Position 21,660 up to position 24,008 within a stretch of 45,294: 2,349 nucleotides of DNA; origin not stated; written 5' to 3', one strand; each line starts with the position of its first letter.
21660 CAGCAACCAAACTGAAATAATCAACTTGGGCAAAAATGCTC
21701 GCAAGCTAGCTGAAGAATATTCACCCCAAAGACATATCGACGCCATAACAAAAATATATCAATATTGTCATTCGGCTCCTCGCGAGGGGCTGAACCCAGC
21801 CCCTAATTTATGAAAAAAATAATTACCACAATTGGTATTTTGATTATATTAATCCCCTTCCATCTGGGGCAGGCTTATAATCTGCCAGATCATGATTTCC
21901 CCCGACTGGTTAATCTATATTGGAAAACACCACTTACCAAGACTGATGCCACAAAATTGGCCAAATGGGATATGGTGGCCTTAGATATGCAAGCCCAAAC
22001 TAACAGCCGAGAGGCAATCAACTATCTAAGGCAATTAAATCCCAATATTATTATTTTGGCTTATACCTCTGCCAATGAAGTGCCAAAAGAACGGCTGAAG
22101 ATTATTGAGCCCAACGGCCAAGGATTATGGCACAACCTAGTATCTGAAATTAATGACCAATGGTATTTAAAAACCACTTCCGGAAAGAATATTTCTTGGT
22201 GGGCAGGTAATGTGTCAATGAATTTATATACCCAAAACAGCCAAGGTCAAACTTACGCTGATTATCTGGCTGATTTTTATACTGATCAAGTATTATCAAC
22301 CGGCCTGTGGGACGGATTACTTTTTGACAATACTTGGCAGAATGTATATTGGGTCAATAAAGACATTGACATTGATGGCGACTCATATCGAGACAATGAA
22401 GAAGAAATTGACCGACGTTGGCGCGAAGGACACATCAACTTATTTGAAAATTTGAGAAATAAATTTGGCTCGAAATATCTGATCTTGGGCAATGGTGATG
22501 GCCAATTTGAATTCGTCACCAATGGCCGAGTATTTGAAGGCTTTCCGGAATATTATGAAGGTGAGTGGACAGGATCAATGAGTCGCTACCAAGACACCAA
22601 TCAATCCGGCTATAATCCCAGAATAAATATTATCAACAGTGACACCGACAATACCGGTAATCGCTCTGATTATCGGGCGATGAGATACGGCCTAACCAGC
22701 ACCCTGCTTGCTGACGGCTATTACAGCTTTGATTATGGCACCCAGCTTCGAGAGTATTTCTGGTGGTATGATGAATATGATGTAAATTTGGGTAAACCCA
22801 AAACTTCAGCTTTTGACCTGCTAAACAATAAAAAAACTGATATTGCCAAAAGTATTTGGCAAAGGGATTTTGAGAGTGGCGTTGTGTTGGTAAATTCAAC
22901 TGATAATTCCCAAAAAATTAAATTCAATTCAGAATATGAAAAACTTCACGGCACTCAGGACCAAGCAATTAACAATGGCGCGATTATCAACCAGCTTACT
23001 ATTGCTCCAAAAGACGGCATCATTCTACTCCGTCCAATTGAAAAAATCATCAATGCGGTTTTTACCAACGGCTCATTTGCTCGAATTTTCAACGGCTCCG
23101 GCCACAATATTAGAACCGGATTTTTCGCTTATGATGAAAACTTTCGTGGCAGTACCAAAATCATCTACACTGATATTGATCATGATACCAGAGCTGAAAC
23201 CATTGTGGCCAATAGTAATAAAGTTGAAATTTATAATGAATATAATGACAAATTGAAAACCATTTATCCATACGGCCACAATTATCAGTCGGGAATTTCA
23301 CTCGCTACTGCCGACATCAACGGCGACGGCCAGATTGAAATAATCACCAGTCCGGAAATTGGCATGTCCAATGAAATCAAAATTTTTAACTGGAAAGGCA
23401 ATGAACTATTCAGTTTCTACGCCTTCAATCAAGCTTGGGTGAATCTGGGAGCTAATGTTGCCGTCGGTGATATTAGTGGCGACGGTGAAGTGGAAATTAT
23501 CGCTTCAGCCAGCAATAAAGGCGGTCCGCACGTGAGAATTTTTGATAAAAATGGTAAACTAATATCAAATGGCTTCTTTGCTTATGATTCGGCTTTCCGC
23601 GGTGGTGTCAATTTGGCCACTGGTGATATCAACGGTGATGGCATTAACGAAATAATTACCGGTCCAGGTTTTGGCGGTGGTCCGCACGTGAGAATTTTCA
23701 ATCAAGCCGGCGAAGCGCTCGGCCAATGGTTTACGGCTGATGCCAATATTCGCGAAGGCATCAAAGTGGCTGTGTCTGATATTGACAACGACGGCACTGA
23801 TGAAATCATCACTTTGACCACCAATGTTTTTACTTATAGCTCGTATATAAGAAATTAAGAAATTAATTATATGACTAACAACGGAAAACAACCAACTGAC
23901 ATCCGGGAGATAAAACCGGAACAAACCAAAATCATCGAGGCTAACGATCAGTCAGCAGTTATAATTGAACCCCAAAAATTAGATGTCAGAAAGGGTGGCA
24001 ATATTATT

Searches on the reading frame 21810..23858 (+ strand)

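Call 12: search_protein_families(library=pfam, proteins=[window:21810-23858:+], max_evalue=0.01)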
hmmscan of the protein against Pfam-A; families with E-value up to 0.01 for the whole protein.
window:21810-23858:+ (682 aa): 3 families
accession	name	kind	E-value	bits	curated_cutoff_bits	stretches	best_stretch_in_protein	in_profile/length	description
PF14885.12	GHL15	-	3.4e-32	112.9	27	1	74-357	1-270/271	Hypothetical glycosyl hydrolase family 15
PF13517.12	FG-GAP_3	-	4e-15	56.6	26.9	3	455-512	1-60/61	FG-GAP-like repeat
PF01839.29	FG-GAP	-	9.9e-11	41.7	22.1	1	599-620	2-24/37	FG-GAP repeat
